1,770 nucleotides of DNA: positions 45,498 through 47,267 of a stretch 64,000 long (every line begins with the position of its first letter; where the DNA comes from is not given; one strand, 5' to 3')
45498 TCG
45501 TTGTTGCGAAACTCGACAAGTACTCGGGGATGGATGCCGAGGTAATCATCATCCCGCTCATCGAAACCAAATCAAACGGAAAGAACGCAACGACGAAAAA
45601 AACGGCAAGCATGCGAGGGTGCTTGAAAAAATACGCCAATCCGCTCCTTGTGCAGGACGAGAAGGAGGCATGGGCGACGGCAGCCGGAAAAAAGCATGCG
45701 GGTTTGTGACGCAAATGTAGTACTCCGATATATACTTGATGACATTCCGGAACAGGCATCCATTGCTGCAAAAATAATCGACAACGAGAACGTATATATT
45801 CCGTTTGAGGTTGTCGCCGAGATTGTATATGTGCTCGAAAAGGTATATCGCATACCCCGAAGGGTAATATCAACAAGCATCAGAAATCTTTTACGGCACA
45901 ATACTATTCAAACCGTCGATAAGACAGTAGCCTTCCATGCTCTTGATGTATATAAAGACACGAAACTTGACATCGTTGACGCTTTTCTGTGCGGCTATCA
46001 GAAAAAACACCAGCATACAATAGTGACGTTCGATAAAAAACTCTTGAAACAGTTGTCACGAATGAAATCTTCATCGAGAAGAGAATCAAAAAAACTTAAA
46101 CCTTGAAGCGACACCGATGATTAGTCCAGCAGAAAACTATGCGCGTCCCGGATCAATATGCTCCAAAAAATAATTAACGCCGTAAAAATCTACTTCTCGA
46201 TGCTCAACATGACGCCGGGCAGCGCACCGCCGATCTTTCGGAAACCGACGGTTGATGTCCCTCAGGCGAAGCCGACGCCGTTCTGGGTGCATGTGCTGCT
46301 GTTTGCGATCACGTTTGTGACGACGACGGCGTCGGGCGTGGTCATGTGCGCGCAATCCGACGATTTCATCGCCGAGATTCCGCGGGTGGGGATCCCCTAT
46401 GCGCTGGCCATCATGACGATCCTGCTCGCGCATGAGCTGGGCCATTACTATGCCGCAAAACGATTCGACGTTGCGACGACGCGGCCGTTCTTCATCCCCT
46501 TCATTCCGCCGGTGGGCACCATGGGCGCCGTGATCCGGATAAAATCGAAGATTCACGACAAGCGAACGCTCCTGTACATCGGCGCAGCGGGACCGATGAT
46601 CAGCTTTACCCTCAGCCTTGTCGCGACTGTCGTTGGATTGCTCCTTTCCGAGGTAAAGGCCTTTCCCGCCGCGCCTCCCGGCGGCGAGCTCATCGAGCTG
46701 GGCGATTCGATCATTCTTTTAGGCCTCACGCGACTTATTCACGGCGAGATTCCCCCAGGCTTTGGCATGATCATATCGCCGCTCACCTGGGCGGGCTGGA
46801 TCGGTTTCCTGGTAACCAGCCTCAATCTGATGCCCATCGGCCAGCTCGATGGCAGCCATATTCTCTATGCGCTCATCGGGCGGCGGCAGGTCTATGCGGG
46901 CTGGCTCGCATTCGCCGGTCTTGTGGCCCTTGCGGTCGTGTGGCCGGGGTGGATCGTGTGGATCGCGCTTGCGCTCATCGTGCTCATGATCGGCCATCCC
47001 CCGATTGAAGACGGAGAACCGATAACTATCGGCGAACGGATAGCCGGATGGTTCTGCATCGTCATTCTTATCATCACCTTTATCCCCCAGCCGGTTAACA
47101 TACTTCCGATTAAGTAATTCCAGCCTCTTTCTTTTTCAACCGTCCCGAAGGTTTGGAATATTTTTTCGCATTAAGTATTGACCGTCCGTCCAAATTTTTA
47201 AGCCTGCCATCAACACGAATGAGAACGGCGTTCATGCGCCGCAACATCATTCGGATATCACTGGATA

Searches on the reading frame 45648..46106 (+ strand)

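Call 51: search_protein_families(library=pfam, proteins=[window:45648-46106:+], max_evalue=0.001)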
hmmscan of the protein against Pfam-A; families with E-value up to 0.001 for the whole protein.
window:45648-46106:+ (152 aa): 1 family
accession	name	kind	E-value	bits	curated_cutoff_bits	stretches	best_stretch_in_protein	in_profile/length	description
PF01850.27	PIN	-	2.1e-14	54.6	23.6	1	19-132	2-114/120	PIN domain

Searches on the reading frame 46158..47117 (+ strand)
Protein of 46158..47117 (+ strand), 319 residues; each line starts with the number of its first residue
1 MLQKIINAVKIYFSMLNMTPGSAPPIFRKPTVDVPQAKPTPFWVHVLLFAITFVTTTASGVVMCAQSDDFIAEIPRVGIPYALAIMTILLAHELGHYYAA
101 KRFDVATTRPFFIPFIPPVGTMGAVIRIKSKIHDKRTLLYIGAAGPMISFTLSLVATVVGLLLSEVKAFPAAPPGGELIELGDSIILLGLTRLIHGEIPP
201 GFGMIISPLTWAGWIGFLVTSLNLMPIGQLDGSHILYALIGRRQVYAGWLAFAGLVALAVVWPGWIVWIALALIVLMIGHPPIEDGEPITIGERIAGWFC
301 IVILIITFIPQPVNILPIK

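Call 51: search_protein_families(library=pfam, proteins=[window:46158-47117:+], max_evalue=0.001)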
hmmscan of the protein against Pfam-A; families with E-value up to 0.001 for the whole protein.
window:46158-47117:+ (319 aa): 1 family
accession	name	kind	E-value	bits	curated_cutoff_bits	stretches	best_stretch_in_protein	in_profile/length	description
PF02163.28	Peptidase_M50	-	8.5e-23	81.3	27.2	1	81-243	2-200/221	Peptidase family M50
